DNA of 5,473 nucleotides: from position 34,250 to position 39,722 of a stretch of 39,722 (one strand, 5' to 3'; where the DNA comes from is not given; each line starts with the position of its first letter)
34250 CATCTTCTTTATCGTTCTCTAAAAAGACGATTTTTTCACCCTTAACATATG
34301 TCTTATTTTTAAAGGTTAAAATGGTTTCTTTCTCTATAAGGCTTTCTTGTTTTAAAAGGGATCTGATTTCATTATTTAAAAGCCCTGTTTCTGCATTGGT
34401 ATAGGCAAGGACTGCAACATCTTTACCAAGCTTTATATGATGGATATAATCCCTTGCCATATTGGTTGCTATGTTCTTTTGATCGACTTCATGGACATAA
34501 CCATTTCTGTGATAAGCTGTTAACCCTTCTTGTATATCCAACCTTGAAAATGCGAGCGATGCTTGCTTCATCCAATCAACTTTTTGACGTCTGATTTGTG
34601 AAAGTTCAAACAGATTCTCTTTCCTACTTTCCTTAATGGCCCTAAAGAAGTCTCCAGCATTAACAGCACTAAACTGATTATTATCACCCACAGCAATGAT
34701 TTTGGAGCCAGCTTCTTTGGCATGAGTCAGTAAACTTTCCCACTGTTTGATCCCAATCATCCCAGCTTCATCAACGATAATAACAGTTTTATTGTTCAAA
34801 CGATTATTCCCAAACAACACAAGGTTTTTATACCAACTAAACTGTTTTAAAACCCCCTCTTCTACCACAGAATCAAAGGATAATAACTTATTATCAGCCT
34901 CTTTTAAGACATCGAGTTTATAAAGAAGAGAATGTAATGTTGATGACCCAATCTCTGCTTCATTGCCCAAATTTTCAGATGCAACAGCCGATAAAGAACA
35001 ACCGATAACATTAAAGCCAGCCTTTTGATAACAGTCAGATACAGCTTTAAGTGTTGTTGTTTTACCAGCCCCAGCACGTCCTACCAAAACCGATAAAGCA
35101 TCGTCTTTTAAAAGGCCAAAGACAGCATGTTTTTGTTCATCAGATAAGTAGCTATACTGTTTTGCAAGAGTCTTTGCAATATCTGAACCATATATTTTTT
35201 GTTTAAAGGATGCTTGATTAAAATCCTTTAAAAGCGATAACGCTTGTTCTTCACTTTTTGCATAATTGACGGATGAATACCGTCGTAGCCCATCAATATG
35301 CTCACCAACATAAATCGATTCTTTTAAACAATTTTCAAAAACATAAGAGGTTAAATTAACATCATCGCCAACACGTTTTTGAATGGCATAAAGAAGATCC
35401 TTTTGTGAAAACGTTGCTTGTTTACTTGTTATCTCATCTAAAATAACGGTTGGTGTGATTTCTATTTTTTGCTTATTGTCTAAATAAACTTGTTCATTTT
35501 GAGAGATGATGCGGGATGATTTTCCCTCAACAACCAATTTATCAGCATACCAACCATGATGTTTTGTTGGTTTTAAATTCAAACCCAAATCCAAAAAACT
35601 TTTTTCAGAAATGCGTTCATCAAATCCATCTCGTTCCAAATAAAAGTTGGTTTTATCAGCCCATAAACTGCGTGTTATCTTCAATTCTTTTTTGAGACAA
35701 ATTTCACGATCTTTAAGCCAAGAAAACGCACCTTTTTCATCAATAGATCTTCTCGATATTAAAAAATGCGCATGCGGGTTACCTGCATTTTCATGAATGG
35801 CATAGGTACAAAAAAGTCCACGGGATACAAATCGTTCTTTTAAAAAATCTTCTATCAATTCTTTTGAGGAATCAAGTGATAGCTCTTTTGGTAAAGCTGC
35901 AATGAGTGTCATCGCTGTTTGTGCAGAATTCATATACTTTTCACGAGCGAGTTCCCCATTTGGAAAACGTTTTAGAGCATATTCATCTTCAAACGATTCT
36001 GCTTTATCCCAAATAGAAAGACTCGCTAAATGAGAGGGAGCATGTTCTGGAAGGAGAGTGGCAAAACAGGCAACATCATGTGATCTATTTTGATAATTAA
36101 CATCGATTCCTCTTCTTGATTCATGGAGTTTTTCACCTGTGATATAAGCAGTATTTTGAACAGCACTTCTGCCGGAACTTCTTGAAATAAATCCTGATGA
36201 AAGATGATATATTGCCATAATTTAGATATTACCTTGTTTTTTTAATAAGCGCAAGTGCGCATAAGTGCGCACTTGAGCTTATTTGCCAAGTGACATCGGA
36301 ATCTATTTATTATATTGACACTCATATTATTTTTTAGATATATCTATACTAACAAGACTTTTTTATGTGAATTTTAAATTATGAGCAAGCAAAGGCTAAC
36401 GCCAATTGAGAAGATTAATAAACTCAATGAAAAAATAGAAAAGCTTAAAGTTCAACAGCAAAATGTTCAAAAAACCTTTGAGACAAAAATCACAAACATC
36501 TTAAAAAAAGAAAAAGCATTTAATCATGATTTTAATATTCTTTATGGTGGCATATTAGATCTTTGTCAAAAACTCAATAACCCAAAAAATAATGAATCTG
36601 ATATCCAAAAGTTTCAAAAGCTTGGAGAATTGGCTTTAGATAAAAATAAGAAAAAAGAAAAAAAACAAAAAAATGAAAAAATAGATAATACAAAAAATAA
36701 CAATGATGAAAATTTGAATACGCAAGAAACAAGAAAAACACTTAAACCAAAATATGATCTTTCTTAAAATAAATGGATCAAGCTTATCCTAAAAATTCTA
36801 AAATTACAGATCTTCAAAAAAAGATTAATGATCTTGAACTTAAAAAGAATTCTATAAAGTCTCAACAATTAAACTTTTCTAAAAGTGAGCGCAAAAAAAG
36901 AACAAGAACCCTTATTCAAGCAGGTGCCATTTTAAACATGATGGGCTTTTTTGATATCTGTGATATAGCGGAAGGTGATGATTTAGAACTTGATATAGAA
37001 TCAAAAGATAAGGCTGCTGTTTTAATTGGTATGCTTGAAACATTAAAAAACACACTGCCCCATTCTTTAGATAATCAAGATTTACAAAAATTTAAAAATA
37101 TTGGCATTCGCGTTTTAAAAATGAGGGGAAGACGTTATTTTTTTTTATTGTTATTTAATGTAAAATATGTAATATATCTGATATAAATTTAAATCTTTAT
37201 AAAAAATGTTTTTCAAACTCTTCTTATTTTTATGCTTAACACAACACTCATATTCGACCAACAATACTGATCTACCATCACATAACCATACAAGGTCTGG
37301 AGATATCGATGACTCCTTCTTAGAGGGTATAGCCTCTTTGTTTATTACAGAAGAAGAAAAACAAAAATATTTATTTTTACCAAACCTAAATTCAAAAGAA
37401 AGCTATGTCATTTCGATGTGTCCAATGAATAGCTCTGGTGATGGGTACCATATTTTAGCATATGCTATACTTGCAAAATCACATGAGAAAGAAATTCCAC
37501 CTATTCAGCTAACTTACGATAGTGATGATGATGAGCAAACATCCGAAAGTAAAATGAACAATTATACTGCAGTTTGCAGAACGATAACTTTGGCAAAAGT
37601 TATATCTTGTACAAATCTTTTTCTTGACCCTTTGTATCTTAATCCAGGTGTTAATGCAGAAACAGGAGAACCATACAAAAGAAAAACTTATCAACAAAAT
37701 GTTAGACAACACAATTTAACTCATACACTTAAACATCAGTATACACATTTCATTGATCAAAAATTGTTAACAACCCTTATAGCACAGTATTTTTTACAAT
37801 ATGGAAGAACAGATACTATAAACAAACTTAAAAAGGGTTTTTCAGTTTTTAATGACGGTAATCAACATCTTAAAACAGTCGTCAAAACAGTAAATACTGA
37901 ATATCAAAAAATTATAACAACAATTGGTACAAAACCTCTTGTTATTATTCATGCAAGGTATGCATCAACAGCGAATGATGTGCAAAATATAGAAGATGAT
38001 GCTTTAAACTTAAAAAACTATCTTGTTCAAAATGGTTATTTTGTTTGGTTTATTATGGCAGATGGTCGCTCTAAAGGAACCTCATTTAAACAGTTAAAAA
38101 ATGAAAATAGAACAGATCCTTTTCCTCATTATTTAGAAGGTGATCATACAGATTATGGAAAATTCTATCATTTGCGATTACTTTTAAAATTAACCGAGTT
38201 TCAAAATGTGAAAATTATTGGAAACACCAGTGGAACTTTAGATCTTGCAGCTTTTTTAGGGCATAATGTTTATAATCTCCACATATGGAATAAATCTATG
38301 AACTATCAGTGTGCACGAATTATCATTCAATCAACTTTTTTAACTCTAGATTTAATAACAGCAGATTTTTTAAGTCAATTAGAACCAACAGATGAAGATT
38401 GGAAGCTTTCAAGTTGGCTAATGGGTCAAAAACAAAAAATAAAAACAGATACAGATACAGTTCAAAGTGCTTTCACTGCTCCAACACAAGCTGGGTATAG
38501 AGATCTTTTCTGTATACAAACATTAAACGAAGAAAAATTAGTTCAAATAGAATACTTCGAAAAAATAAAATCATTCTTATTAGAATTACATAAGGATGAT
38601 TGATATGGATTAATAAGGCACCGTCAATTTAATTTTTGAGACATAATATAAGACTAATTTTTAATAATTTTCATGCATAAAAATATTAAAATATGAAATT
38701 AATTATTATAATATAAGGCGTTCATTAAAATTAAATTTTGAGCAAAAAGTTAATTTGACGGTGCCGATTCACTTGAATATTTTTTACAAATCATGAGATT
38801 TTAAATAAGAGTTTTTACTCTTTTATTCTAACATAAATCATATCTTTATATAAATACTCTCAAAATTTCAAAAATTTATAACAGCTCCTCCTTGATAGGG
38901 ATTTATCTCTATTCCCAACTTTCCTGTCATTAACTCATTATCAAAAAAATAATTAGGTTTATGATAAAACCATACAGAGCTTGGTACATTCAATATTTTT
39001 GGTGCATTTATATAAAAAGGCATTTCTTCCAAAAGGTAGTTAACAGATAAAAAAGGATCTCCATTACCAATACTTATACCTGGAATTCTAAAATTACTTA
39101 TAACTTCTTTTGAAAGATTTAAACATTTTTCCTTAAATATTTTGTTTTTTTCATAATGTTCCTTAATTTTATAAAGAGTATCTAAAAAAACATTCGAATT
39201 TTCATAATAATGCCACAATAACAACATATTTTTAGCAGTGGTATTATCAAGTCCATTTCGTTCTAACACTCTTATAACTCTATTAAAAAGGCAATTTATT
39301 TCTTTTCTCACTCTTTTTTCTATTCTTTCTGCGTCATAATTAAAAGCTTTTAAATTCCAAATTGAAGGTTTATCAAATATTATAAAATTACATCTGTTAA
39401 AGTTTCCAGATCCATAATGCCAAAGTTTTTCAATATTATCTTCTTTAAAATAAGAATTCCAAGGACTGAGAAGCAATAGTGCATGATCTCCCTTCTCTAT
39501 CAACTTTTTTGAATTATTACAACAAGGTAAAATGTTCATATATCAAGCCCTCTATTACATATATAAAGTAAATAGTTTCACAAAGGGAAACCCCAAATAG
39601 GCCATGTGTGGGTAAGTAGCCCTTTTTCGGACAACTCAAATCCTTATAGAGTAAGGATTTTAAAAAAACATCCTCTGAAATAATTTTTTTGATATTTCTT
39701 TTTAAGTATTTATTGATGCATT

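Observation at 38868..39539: Plasmid-borne stand-alone cyclodipeptide synthase (diketopiperazine biosynthesis from aminoacyl-tRNAs)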

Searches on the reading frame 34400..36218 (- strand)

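Call 28: search_dna_similar(query=window:34400-36218:-, collection=plasmids, mode=protein, max_rows=15)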
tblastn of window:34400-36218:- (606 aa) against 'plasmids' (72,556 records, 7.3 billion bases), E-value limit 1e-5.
The search stops at 5000 records and this limit was reached: more records match than are counted here, and every count below describes the 5000 best-scoring records only.
Records with a match: at least 5000; places in all: 5214; records where one place covers at least 80% of the query: 1237.
Best place of each record, by identity: <60% 5000.
By first word of the organism name: Acinetobacter 608; Escherichia 525; Lactiplantibacillus 468; Rhizobium 357; Agrobacterium 285; Staphylococcus 273; Sinorhizobium 204; Salmonella 124; Lactococcus 93; Klebsiella 83; and 270 more.
By predicted mobility (MOB-suite, as given by PLSDB): mobilizable 2506; conjugative 1866; non-mobilizable 628.
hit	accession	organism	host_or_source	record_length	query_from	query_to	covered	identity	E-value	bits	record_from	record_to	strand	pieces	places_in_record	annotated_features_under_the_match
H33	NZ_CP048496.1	Agrobacterium tumefaciens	walnut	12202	1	606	100%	30.8%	2e-66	243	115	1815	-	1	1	none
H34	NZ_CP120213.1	Agrobacterium leguminum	-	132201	1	606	100%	29.5%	3e-55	210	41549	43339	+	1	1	traA: Ti-type conjugative transfer relaxase TraA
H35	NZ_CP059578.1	Legionella sp. PC997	Biofilm - potable water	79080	1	576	95%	30.9%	1e-56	214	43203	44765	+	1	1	traA: Ti-type conjugative transfer relaxase TraA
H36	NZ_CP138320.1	Agrobacterium fabrum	Blueberry,Crown gall tissues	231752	1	606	100%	29.3%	2e-54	207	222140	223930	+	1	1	traA: Ti-type conjugative transfer relaxase TraA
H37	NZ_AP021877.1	Desulfosarcina ovata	-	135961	1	592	98%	30.0%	3e-58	219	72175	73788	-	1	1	traA: Ti-type conjugative transfer relaxase TraA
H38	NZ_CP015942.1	Legionella pneumophila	Isolate,clinical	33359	1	576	95%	30.8%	3e-59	222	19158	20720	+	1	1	traA: Ti-type conjugative transfer relaxase TraA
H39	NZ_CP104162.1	Rhizobium sp. CB3060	Leucaena leucocephala,cell culture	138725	1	606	100%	29.2%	3e-55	210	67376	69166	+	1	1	traA: Ti-type conjugative transfer relaxase TraA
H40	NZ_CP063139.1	Francisella philomiragia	Homo sapiens,soft tissue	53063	1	581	96%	30.4%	5e-46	182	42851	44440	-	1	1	AAA family ATPase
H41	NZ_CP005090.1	Sphingobium sp. TKS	-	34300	1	584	96%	30.2%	3e-58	219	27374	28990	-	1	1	traA: Ti-type conjugative transfer relaxase TraA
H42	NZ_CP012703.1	Sphingopyxis macrogoltabida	whole organism,activated sludge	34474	1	584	96%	30.2%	3e-58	219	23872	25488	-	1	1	traA: Ti-type conjugative transfer relaxase TraA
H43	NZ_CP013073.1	Sphingobium indicum B90A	sugarcane rhizosphere soil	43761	1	584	96%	30.2%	3e-58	219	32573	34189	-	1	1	traA: Ti-type conjugative transfer relaxase TraA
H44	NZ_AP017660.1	Sphingobium cloacae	-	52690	1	584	96%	30.2%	3e-58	219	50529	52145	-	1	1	traA: Ti-type conjugative transfer relaxase TraA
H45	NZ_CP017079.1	Novosphingobium resinovorum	single cell,soil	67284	1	584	96%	30.2%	3e-58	219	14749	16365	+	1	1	traA: Ti-type conjugative transfer relaxase TraA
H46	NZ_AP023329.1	Acetobacter aceti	-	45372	1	575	95%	30.5%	1e-56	214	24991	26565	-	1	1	none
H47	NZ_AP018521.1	Sphingobium sp. YG1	-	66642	1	584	96%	30.0%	2e-57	217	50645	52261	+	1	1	none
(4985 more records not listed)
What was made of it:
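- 31455..36218 (-): Relaxase: MobA/MobL domain plus SF1 helicase plus a DUF6371/Toprim-like C-terminus (Ti-type TraA). About 30% identity to annotated Ti-type TraA relaxases (call 28).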

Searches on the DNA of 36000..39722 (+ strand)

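Call 9: search_dna_similar(query=window:36000-39722:+, collection=plasmids, mode=near)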
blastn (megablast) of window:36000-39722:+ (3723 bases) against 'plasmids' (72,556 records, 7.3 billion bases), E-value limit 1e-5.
No match.
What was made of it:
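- Tried and rejected: Megablast of 36000-39722 against plasmids gave no match (call 9).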

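Call 33: search_rna_families(source=window, start=38550, end=39722, threshold=evalue, max_evalue=1)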
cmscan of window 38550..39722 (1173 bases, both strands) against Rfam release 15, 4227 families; matches with E-value up to 1: 0.
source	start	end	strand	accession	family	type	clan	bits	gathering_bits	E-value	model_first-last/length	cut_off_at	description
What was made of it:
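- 39540..39722 (-): 183-nt upstream region up to the contig end. It holds a 9-bp hairpin (39638-39660) and a G+C-richer patch. No known RNA family and no consensus sigma-70 site were detected. Rfam gave no match even at E <= 1 (call 33).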

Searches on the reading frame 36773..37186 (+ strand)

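Call 13: search_protein_families(library=pfam, proteins=[window:36773-37186:+], max_evalue=0.01)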
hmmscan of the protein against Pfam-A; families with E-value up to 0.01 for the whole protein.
window:36773-37186:+ (137 aa): 1 family
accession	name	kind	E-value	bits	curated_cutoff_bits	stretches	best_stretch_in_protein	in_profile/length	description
PF06412.16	TraD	-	3.7e-05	23.9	22.3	1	38-114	2-59/62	Conjugal transfer protein TraD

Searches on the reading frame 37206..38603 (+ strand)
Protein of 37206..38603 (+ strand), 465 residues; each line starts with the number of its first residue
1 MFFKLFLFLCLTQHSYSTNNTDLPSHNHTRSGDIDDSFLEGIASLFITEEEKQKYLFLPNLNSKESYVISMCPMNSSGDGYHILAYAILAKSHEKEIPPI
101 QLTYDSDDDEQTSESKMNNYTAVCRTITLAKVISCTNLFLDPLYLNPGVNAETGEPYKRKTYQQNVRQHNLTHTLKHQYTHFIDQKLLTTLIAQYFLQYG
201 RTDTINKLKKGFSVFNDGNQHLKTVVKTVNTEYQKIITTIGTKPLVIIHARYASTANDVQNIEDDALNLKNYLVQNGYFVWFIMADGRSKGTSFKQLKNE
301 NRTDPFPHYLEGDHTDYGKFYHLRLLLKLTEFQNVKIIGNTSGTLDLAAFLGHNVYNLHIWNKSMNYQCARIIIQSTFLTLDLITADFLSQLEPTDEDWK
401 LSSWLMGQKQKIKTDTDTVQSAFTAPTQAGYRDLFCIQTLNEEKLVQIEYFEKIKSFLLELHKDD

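Call 3: search_protein_families(library=pfam, proteins=[window:37206-38603:+], max_evalue=1)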
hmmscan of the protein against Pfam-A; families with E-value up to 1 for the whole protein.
window:37206-38603:+ (465 aa): 0 families

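Call 4: search_protein_families(library=ncbifam, proteins=[window:37206-38603:+], max_evalue=1)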
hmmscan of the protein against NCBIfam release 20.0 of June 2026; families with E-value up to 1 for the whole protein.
window:37206-38603:+ (465 aa): 0 families
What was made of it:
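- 37206..38603 (+): Convergent neighbour, 465 aa: a divergent GT-B-fold protein, last gene of the orf128 / TraD(Ti)-like / orf465 operon. Not judged to be part of the CDPS pathway. No Pfam or NCBIfam hit (calls 3, 4).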

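Call 30: find_homologous_proteins(query=window:37206-38603:+, max_evalue=0.001)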
Query window:37206-38603:+ (465 aa): 38 proteins with E <= 0.001 among 3606 candidates.
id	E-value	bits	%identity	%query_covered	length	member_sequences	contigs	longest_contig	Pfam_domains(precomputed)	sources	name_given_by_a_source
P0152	6.4e-284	960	100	91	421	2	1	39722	-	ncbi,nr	ncbi:MAG: hypothetical protein KBD31_00180 [Proteobacteria bacterium]|nr:hypothetical protein [Pseud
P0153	3.4e-164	565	57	98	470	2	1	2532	-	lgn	-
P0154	1.4e-153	530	59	87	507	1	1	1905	-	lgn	-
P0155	3.9e-107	377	55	69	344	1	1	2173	-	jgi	jgi:hypothetical protein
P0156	8.8e-85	303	42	87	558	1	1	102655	-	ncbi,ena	-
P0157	2.5e-82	295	42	87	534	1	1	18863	PF01381.29,PF13560.13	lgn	-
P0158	2.5e-82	295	42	95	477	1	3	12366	-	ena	-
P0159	1.4e-80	289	42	87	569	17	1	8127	-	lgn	-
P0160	1.9e-80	289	42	87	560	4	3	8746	-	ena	-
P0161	3.4e-80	288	40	89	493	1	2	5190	-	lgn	-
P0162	7.5e-80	287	42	87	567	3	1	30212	-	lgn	-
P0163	9.7e-80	287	42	88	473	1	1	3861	-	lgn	-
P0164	3.4e-79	285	43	83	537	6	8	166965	-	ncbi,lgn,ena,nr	ncbi:MAG: hypothetical protein ACK4V2_03940 [Pseudomonadota bacterium]|nr:hypothetical protein [Alph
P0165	5.8e-78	281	46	76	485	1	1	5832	-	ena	-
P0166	2.2e-77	279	41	85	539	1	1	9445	-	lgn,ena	-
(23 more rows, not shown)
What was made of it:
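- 37206..38603 (+): 38 homologue clusters in alphaproteobacterial MAGs, some fused to OTU or Ulp1 domains (call 30).
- Some family members are fused to OTU or Ulp1 domains, typical of host-directed effectors (call 30).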

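Call 63: search_solved_structures(query=A3, max_evalue=1)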
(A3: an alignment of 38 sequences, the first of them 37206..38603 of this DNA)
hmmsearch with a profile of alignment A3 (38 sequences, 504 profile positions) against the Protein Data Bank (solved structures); distinct sequences matched with E-value up to 1: 10.
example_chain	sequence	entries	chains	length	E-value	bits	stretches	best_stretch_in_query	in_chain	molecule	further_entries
6r6g_AB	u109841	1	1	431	0.13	14.6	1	250-287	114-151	Signal recognition particle 54 kDa protein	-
3jaj_z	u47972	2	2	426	0.13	14.6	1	250-287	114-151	SRP54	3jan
4ue5_D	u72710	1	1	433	0.13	14.6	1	250-287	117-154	SIGNAL RECOGNITION PARTICLE 54 KDA PROTEIN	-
5l3q_A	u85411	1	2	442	0.13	14.6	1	250-287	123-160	Signal recognition particle 54 kDa protein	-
7nfx_x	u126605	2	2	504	0.16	14.3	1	250-287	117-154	Signal recognition particle 54 kDa protein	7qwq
2j37_W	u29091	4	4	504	0.16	14.3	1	250-287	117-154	SIGNAL RECOGNITION PARTICLE 54 KDA PROTEIN (SRP54) | Signal recognition particle 54 kDa protein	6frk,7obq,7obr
6y31_A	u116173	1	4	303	0.18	14.2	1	249-287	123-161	Signal recognition particle 54 kDa protein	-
6y30_A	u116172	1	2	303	0.2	14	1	250-287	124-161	Signal recognition particle 54 kDa protein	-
6y2z_A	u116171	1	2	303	0.21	13.9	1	249-287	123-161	Signal recognition particle 54 kDa protein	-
6y32_A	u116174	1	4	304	0.21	13.9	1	249-287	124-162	Signal recognition particle 54 kDa protein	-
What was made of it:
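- Tried and rejected: A profile search of the orf465 family against PDB sequences gave only noise (call 63).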

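Call 73: predict_structure(alignment_id=A3)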
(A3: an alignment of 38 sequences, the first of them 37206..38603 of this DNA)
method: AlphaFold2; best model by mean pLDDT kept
length: 465 residues; sequences in the alignment: 38
mean_pLDDT: 86.1   pTM: 0.87
mean pLDDT of the five models: 86.1, 83.4, 83.0, 81.0, 80.7
residues with pLDDT >= 90: 263; 70-90: 145; 50-70: 37; < 50: 20
segments of 3 or more residues with pLDDT < 50: 14-33
pLDDT, mean of each block of 10 residues (from residue 1): 60 47 41 60 76 90 95 83 97 96 93 81 93 93 96 95 92 97 96 96 97 93 95 96 95 80 88 94 80 81 86 88 97 93 93 94 79 92 86 74 83 74 80 93 92 89 68
secondary structure, 60 per line:
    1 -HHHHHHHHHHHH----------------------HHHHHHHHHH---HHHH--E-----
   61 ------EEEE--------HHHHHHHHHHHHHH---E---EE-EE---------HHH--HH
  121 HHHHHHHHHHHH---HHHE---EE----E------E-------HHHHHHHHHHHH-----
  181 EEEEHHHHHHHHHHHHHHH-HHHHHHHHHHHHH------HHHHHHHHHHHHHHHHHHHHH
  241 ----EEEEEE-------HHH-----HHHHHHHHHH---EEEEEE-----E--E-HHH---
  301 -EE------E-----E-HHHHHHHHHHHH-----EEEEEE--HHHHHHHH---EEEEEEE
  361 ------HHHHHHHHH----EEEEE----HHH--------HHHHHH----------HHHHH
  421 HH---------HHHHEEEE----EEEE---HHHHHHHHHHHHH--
elements in order: H2-13 H36-45 H49-52 E67-70 H79-92 H119-132 H164-175 E181-184 H185-199 H201-213 H220-240 E245-250 H266-275 E279-284 H318-329 E335-340 H343-350 E354-360 H367-375 E380-384 H400-405 H416-422 H432-435 E436-439 E444-447 H451-463
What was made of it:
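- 37206..38603 (+): AF2 pLDDT 86 (call 73).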

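Call 75: fold_search(model_id=the predicted structure, library=pdb)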
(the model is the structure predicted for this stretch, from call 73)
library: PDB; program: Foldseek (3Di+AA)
matches with E <= 10: 1551; with E <= 0.001: 10
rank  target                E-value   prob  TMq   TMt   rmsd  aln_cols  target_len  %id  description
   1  5dxf_B                4.9e-05  0.99  0.29  0.29  17.2       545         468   11  Structure of Candida albicans trehalose-6-phosphate phosphatase N-terminal domain (released 2016-06-15)
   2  3beo_A                1.8e-04  1.00  0.33  0.39  13.3       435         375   11  A Structural Basis for the allosteric regulation of non-hydrolyzing UDP-GlcNAc 2-epimerases (released 2008-02-19)
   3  3tov_A                2.2e-04  1.00  0.28  0.35  11.5       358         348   10  The crystal structure of the glycosyl transferase family 9 from Veillonella parvula DSM 2008 (released 2011-09-21)
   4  1psw                  2.7e-04  1.00  0.33  0.42  11.0       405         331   11  Structure of E. coli ADP-heptose lps heptosyltransferase II (released 2003-07-08)
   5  1v4v_B                6.1e-04  0.99  0.32  0.38  14.1       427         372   10  Crystal Structure Of UDP-N-Acetylglucosamine 2-Epimerase From Thermus Thermophilus HB8 (released 2003-12-02)
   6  6dfe_B                7.3e-04  0.99  0.29  0.38  11.2       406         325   12  The structure of a ternary complex of E. coli WaaC (released 2018-09-05)
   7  5wcn_A                8.1e-04  0.99  0.32  0.37  15.9       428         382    9  Structure of a bacterial polysialyltransferase in complex with CDP (released 2017-08-02)
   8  2h1h_B                9.6e-04  0.99  0.31  0.42  11.0       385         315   12  E. coli heptosyltransferase WaaC with ADP-2-deoxy-2-fluoro heptose (released 2007-05-22)
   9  3tov_B                9.6e-04  0.99  0.32  0.41  11.6       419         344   11  The crystal structure of the glycosyl transferase family 9 from Veillonella parvula DSM 2008 (released 2011-09-21)
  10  8syd_B                9.6e-04  0.95  0.30  0.35  13.9       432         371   10  X-ray crystal structure of UDP-2,3-diacetamido-2,3-dideoxy-glucuronic acid-2-epimerase from Thermus thermophilus strai (released 2023-09-13)
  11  5dld                  1.0e-03  0.98  0.33  0.38  13.2       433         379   10  Crystal Structure of a UDP-N-acetylglucosamine 2-epimerase from Burkholderia vietnamiensis complexed with UDP-GlcNAc and (released 2015-09-30)
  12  2h1f_A                1.0e-03  0.96  0.26  0.35  12.5       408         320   12  E. coli heptosyltransferase WaaC with ADP (released 2007-05-22)
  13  6vle_B                1.1e-03  0.97  0.27  0.27  12.1       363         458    9  Crystal structure of human alpha 1,6-fucosyltransferase, FUT8 in its Apo-form (released 2020-02-26)
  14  4fkz_B                1.2e-03  0.95  0.30  0.35  14.4       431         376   11  Crystal structure of Bacillus subtilis UDP-GlcNAc 2-epimerase in complex with UDP-GlcNAc and UDP (released 2013-05-08)
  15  3l7i_D                1.3e-03  0.69  0.23  0.26  19.3       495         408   11  Structure of the Wall Teichoic Acid Polymerase TagF (released 2010-04-28)
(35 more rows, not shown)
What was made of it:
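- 37206..38603 (+): Foldseek matches GT9 heptosyltransferases, UDP-GlcNAc 2-epimerases and FUT8, E about 1e-4, TM 0.3-0.4 (call 75).
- orf465 has a GT-B glycosyltransferase-like fold and lies 264 bp from the CDPS stop (calls 73, 75).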
